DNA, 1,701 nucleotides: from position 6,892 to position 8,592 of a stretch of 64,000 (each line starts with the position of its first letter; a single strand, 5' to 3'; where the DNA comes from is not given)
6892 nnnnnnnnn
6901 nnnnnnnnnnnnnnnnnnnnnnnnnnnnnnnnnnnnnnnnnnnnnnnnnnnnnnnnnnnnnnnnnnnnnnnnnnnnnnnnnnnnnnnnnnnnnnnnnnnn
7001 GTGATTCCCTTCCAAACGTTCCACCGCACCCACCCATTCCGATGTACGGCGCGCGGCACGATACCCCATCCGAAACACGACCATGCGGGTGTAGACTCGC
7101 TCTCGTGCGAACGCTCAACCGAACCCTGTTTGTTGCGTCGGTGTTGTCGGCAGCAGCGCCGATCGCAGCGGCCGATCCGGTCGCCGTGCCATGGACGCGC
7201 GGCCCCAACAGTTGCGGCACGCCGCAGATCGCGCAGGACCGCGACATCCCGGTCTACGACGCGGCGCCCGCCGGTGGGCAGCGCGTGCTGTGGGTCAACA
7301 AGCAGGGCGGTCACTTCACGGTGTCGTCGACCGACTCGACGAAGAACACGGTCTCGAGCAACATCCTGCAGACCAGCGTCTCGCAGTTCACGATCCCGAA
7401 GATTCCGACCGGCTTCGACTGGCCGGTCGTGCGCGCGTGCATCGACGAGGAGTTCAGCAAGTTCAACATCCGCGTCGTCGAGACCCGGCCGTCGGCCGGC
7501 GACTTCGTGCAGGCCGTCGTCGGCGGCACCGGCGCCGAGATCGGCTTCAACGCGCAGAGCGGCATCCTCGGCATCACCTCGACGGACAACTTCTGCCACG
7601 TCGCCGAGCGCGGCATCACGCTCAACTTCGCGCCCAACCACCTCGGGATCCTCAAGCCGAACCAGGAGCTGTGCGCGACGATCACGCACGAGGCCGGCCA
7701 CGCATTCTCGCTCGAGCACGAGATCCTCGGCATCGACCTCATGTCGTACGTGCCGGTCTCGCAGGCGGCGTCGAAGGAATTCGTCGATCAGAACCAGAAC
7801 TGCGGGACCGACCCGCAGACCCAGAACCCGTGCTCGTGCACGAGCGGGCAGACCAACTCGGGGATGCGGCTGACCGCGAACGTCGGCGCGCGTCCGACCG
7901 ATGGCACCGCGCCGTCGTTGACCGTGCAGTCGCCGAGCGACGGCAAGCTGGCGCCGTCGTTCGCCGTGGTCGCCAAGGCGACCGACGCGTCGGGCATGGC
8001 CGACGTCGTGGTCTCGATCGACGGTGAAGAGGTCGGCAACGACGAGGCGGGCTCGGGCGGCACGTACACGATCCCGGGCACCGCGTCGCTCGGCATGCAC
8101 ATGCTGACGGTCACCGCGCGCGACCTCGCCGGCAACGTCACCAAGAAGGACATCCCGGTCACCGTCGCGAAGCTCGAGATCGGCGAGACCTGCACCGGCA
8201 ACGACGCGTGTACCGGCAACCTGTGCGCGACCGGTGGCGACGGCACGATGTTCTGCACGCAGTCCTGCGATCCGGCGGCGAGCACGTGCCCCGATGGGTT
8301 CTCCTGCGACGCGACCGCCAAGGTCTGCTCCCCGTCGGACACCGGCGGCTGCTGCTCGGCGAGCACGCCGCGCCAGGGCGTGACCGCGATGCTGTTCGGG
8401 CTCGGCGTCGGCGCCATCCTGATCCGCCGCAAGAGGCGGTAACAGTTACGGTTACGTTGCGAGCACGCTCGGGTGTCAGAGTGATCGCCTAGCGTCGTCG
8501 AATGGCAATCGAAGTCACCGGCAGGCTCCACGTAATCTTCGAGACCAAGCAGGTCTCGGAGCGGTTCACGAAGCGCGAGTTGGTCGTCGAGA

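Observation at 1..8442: Protease-trapping A2M/PBP1C pair lies back-to-back with a MYXO-CTERM-sorted secreted metalloprotease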

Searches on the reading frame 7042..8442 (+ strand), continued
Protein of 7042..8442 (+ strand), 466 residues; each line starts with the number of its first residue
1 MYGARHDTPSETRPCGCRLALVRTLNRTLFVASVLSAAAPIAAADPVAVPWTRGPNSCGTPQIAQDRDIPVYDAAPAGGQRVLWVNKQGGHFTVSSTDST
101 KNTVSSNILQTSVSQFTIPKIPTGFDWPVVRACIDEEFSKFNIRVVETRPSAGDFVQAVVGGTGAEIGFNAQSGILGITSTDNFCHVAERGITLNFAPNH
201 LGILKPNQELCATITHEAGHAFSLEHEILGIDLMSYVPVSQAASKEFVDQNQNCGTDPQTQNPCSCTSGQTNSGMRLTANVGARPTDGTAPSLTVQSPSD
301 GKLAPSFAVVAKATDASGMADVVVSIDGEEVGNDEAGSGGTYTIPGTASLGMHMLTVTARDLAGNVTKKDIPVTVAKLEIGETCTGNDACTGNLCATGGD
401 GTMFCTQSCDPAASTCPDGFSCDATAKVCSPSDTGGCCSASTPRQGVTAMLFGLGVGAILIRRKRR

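Call 67: search_solved_structures(query=A1, max_evalue=1, show_alignments=2)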
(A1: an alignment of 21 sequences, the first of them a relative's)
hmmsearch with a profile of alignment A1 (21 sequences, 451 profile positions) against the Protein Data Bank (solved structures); distinct sequences matched with E-value up to 1: 46.
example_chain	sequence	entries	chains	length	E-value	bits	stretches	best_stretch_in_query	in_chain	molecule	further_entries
9x9r_A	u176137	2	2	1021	2.9e-13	52.8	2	264-360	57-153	Chitodextrinase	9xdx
9kvu_A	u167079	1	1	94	6.9e-10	41.7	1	271-359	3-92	bacterial immunoglobulin domain B1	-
3pdd_A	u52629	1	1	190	7.6e-10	41.6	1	271-362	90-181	Glycoside hydrolase, family 9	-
2yn3_A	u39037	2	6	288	3.8e-07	32.7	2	299-360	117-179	PUTATIVE INNER MEMBRANE PROTEIN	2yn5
3pe9_A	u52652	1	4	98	1.7e-05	27.3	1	288-362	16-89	Fibronectin(III)-like module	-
1hv5_A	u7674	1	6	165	0.00021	23.7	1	158-217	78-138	STROMELYSIN 3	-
6v3p_C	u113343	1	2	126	0.018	17.3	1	290-363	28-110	IgA FC receptor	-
4m03_A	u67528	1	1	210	0.027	16.7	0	264-360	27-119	Serine-rich adhesin for platelets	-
2xs3_A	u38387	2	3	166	0.053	15.8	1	184-216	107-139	KARILYSIN PROTEASE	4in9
2xs4_A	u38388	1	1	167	0.053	15.7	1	184-216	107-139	KARILYSIN PROTEASE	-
8b2q_A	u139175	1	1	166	0.061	15.5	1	185-216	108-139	Karilysin long form Kly38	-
8cxj_D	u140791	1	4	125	0.14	14.3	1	271-359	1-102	Surface protein R28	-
1kuf_A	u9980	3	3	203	0.16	14.1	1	192-233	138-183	metalloproteinase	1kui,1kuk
6m3a_A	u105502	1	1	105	0.17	14.1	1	292-354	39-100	Biofilm-associated surface protein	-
3vtg_A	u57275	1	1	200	0.18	14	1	195-222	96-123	High choriolytic enzyme 1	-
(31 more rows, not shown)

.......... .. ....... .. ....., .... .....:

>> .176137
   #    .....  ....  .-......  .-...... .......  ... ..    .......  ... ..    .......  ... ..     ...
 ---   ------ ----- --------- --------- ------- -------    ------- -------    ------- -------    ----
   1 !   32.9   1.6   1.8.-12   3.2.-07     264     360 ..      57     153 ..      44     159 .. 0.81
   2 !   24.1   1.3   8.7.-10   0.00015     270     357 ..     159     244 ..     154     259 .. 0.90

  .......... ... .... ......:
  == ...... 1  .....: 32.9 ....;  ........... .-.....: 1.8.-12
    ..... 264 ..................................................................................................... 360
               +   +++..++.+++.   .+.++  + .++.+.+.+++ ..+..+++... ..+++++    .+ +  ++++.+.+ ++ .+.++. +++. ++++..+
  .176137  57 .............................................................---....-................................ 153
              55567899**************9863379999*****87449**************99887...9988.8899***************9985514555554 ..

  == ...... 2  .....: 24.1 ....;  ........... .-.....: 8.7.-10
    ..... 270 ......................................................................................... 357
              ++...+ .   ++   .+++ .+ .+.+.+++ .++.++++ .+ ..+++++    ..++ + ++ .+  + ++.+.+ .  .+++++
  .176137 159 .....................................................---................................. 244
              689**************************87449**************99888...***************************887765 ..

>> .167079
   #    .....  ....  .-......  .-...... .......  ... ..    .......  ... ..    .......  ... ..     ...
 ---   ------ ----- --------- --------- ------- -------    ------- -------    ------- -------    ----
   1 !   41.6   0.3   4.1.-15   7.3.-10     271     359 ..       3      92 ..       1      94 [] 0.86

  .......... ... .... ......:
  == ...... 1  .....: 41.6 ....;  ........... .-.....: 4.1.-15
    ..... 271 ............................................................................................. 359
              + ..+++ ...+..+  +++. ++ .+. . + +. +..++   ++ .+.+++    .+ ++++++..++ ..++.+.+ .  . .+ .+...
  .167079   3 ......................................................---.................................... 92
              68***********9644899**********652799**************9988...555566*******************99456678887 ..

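Call 68: search_protein_families(library=pfam, alignment_id=A1, max_evalue=0.1)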
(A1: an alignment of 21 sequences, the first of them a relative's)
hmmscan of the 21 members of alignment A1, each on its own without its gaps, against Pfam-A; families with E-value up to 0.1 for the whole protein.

A. member 1, P0001 (445 aa): 6 families
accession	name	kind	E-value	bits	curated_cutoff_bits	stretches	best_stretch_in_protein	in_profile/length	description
PF17957.7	Big_7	-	1.4e-06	29.3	24.1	1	270-336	1-70/70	Bacterial Ig domain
PF19077.6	Big_13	-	1.8e-05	25.6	27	1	284-354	29-100/102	Bacterial Ig-like domain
PF09136.16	Glucodextran_B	-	0.0039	17.5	27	1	270-354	1-81/83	Glucodextranase, domain B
PF07483.16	W_rich_C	-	0.007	16.8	26.2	1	57-93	48-86/105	Tryptophan-rich Synechocystis species C-terminal domain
PF13582.12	Reprolysin_3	-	0.042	14.8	22.4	1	152-205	75-122/123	Metallo-peptidase family M12B Reprolysin-like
PF12044.14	Metallopep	-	0.043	12.8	27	1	194-266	319-392/427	Putative peptidase family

B. families by the number of members that match (of 21 scanned): 27 families (the first 25 are shown)
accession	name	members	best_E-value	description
PF17957.7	Big_7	21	2.4e-13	Bacterial Ig domain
PF19077.6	Big_13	19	5.2e-07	Bacterial Ig-like domain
PF13582.12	Reprolysin_3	18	4.9e-05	Metallo-peptidase family M12B Reprolysin-like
PF00413.30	Peptidase_M10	16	0.00018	Matrixin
PF09136.16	Glucodextran_B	15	1.6e-06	Glucodextranase, domain B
PF13688.12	Reprolysin_5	12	0.0017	Metallo-peptidase family M12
PF13583.11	Reprolysin_4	9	0.015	Metallo-peptidase family M12B Reprolysin-like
PF01400.30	Astacin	8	0.00029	Astacin (Peptidase family M12A)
PF17936.7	Big_6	7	5.5e-05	Bacterial Ig domain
PF17963.7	Big_9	3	0.0038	Bacterial Ig domain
PF17996.7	CE2_N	3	0.018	Carbohydrate esterase 2 N-terminal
PF01435.24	Peptidase_M48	3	0.019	Peptidase family M48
PF02494.22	HYR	3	0.024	HYR domain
PF08805.16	PilS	2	0.012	PilS N terminal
PF12725.13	DUF3810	2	0.024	Protein of unknown function (DUF3810)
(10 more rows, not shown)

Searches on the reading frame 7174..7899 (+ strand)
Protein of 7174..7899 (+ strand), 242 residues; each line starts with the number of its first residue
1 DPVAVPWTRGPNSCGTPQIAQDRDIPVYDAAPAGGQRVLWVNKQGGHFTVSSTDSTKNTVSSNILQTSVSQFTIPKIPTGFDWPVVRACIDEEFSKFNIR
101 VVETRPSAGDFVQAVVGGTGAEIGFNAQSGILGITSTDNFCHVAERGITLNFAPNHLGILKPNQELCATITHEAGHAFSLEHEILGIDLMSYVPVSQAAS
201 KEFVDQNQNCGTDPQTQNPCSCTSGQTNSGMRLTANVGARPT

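Call 76: search_protein_representatives(protein=window:7174-7899:+)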
Query: 242 residues. Proteins with E-value up to 0.001 (for the whole library): 955; up to 1e-10: 404; up to 1e-30: 25. The best 150 are listed.
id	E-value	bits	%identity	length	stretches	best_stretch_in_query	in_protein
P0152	1.1e-62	227.9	48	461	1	6-240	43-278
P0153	8.3e-60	218.5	45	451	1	7-242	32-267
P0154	1.9e-59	217.4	48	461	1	8-241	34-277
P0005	1.3e-58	214.7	49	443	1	8-242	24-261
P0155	1.1e-57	211.6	48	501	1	7-242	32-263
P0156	8.9e-54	198.8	44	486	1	9-242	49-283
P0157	1.3e-53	198.3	44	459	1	6-241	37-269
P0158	5.1e-52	193.0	42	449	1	8-241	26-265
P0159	4.1e-51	190.1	43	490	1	10-241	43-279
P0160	7.2e-50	186.0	45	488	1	5-238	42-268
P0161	2.3e-48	181.1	42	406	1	6-240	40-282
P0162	5.8e-48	179.8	43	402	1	34-241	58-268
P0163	8.7e-48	179.2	41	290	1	14-242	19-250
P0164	3.9e-47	177.1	40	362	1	9-240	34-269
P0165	1.6e-45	171.8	40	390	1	5-239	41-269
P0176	5.2e-28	114.5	36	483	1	13-238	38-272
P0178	4.5e-25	104.8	32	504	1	25-239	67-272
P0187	3.8e-22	95.2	30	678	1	28-239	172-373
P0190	5.2e-22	94.8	36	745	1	28-238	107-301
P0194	4.2e-21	91.8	35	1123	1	14-235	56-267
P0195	1.1e-20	90.5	35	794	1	32-239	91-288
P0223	2.0e-18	83.1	34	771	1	32-238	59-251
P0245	3.9e-17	78.8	32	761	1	38-239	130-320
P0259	1.3e-16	77.1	32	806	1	5-239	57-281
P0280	9.7e-16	74.3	29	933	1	20-232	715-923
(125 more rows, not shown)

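Call 77: search_protein_families(library=pfam, proteins=[P0176, P0178, P0187, P0190, P0194, P0195, P0223, P0245, P0259, P0280], max_evalue=0.001)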
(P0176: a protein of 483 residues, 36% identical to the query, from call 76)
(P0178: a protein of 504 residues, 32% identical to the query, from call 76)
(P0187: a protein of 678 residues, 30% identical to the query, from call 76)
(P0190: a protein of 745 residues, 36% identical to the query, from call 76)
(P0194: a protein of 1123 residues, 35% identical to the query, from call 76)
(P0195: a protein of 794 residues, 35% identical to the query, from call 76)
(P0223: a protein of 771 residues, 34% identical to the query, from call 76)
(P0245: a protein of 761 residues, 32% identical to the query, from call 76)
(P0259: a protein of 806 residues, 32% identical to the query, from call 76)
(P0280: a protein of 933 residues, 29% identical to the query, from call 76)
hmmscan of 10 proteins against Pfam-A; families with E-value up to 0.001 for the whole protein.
P0176 (483 aa): 1 family
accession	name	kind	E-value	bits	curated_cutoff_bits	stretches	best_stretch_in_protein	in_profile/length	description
PF17957.7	Big_7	-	1.7e-09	38.6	24.1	1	279-345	1-70/70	Bacterial Ig domain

P0178 (504 aa): 1 family
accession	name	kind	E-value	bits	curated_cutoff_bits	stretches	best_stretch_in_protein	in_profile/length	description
PF17957.7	Big_7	-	1.2e-10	42.4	24.1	1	397-474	1-65/70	Bacterial Ig domain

P0187 (678 aa): 1 family
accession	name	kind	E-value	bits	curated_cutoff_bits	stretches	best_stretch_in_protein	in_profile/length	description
PF04122.17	CW_binding_2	-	7.5e-46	155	24.9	3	383-472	1-73/73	Cell wall binding domain 2 (CWB2)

P0190 (745 aa): 2 families
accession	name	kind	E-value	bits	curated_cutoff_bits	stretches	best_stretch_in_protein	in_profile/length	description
PF17957.7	Big_7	-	4.9e-13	50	24.1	2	318-395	1-69/70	Bacterial Ig domain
PF09136.16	Glucodextran_B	-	0.00042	20.6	27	0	481-530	32-79/83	Glucodextranase, domain B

P0194 (1123 aa): 4 families
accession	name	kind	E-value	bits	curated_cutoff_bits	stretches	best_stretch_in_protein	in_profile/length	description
PF17957.7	Big_7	-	3.5e-30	104.9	24.1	3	506-546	1-41/70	Bacterial Ig domain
PF16370.11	MetallophosC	-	1e-08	35.9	29.7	0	443-591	22-165/168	C terminal of Calcineurin-like phosphoesterase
PF09136.16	Glucodextran_B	-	1.4e-07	31.7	27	0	617-707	1-75/83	Glucodextranase, domain B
PF15418.12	DUF4625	-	0.00012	22.8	27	0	612-654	9-55/131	Domain of unknown function (DUF4625)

P0195 (794 aa): 2 families
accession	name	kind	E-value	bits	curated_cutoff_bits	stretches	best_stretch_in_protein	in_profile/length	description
PF17957.7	Big_7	-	1.4e-12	48.5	24.1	2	419-488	1-58/70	Bacterial Ig domain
PF15418.12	DUF4625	-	0.00092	19.9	27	0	415-454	10-53/131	Domain of unknown function (DUF4625)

P0223 (771 aa): 1 family
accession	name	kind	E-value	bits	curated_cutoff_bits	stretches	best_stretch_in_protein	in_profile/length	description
PF17957.7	Big_7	-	9.4e-19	68.3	24.1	1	381-417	1-37/70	Bacterial Ig domain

P0245 (761 aa): 2 families
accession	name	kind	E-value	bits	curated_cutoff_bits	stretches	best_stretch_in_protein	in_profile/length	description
PF17957.7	Big_7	-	4.4e-10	40.5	24.1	1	334-407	1-65/70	Bacterial Ig domain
PF04151.21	PPC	-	3.4e-06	28.3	25.9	1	583-644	1-64/70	Bacterial pre-peptidase C-terminal domain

P0259 (806 aa): 2 families
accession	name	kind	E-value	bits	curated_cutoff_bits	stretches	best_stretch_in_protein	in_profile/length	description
PF17957.7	Big_7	-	9.6e-12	45.8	24.1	2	297-333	1-37/70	Bacterial Ig domain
PF09136.16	Glucodextran_B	-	0.00013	22.3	27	0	413-510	1-81/83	Glucodextranase, domain B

P0280 (933 aa): 3 families
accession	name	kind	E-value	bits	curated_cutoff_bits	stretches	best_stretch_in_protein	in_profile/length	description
PF13620.12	CarboxypepD_reg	-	1.8e-09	38.3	32.3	1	486-540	2-58/82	Carboxypeptidase regulatory-like domain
PF00089.32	Trypsin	-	2.9e-09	37.5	20.6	1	48-169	13-145/220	Trypsin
PF13715.12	CarbopepD_reg_2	-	3.4e-05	24.2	32.2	1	486-537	1-51/88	CarboxypepD_reg-like domain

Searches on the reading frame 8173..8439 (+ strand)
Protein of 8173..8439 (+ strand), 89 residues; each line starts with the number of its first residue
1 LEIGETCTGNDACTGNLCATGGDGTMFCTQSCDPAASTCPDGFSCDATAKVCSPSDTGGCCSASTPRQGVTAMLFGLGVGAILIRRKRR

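Call 9: search_protein_families(library=ncbifam, proteins=[window:8173-8439:+], max_evalue=10)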
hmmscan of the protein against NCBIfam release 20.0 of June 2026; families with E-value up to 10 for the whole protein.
seq(89 aa): 4 families
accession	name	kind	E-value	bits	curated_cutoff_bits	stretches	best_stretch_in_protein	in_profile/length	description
TIGR03901.2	MYXO-CTERM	domain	0.0028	18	20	1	58-89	2-34/34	MYXO-CTERM sorting domain-containing protein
TIGR02595.1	PEP_CTERM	domain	0.16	12.9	16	1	71-89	6-24/24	PEP-CTERM sorting domain-containing protein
TIGR03382.1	GC_trans_RRR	domain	0.48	11.1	15.85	1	61-87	2-25/27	MYXO-CTERM sorting domain-containing protein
NF041528.1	strep_LAETG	domain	2.5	8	30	1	62-88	8-35/35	LAETG motif-containing sortase-dependent surface protein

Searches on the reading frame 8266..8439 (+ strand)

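Call 9: search_protein_families(library=ncbifam, proteins=[window:8266-8439:+], max_evalue=10)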
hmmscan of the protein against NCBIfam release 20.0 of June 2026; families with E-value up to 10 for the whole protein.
seq(58 aa): 5 families
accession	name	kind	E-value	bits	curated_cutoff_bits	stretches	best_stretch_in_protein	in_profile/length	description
TIGR03901.2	MYXO-CTERM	domain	0.00077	19.8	20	1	27-58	2-34/34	MYXO-CTERM sorting domain-containing protein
TIGR02595.1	PEP_CTERM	domain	0.097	13.6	16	1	40-58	6-24/24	PEP-CTERM sorting domain-containing protein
NF033507.3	Loki-CTERM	subfamily_domain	0.14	12.5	19.9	1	42-58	9-25/27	Loki-CTERM sorting domain-containing protein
TIGR00123.1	cbiM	equivalog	0.2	11.5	184.15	1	23-52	61-88/214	cobalt ECF transporter S component CbiM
NF041528.1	strep_LAETG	domain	0.78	9.6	30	1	26-57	5-35/35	LAETG motif-containing sortase-dependent surface protein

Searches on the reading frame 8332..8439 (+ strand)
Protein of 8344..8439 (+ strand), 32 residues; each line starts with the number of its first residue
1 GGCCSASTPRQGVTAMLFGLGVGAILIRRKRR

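Call 9: search_protein_families(library=ncbifam, proteins=[window:8344-8439:+], max_evalue=10)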
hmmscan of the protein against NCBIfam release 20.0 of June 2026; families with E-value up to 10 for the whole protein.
seq(32 aa): 7 families
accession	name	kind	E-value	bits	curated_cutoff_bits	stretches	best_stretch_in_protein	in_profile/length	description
TIGR03901.2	MYXO-CTERM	domain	0.00038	20.8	20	1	1-32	2-34/34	MYXO-CTERM sorting domain-containing protein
TIGR02595.1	PEP_CTERM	domain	0.027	15.3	16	1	14-32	6-24/24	PEP-CTERM sorting domain-containing protein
TIGR03778.1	VPDSG_CTERM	subfamily_domain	0.037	14.2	22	1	11-27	4-20/24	VPDSG-CTERM sorting domain-containing protein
NF033507.3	Loki-CTERM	subfamily_domain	0.053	13.8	19.9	1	16-32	9-25/27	Loki-CTERM sorting domain-containing protein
TIGR03382.1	GC_trans_RRR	domain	0.056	14.1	15.85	1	4-31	2-26/27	MYXO-CTERM sorting domain-containing protein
NF033846.1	Rumino_NPXTG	domain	0.072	13.4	23.5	1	13-31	12-30/30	NPXTG-anchored protein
NF041528.1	strep_LAETG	domain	0.29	11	30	1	12-31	16-35/35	LAETG motif-containing sortase-dependent surface protein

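Call 58: search_protein_families(library=ncbifam, alignment_id=A3, max_evalue=0.01)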
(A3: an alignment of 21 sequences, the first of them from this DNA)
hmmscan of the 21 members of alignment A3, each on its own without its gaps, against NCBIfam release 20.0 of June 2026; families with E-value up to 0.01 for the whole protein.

A. member 1, seq(36 aa): 1 family
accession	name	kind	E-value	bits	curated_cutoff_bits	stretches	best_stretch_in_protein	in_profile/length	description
TIGR03901.2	MYXO-CTERM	domain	0.00023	21.5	20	1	5-36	2-34/34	MYXO-CTERM sorting domain-containing protein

B. families by the number of members that match (of 21 scanned): 13 families
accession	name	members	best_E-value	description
TIGR03901.2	MYXO-CTERM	20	2e-08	MYXO-CTERM sorting domain-containing protein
TIGR03382.1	GC_trans_RRR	8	2.6e-06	MYXO-CTERM sorting domain-containing protein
NF033191.4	JDVT-CTERM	4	5e-05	JDVT-CTERM domain-containing protein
NF045523.1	MXAN_5453_fam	4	0.0013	MXAN_5453 family MXYO-CTERM-anchored protein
TIGR01167.1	LPXTG_anchor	2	0.00019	LPXTG cell wall anchor domain-containing protein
NF045638.1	Mrt_dep_phytase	2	0.0019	myxosortase-dependent phytase-like phosphatase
NF051874.1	PVV_CTERM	1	0.00085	PVV-CTERM domain-containing choice-of-anchor G protein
NF033846.1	Rumino_NPXTG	1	0.0011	NPXTG-anchored protein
TIGR03778.1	VPDSG_CTERM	1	0.0052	VPDSG-CTERM sorting domain-containing protein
TIGR02595.1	PEP_CTERM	1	0.0066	PEP-CTERM sorting domain-containing protein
NF041894.1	MXAN_6652_fam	1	0.0077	MXAN_6652 family MXYO-CTERM-anchored protein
NF033507.3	Loki-CTERM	1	0.0094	Loki-CTERM sorting domain-containing protein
NF041936.1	MXAN_0125_fam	1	0.0099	MXAN_0125 family MYXO-CTERM protein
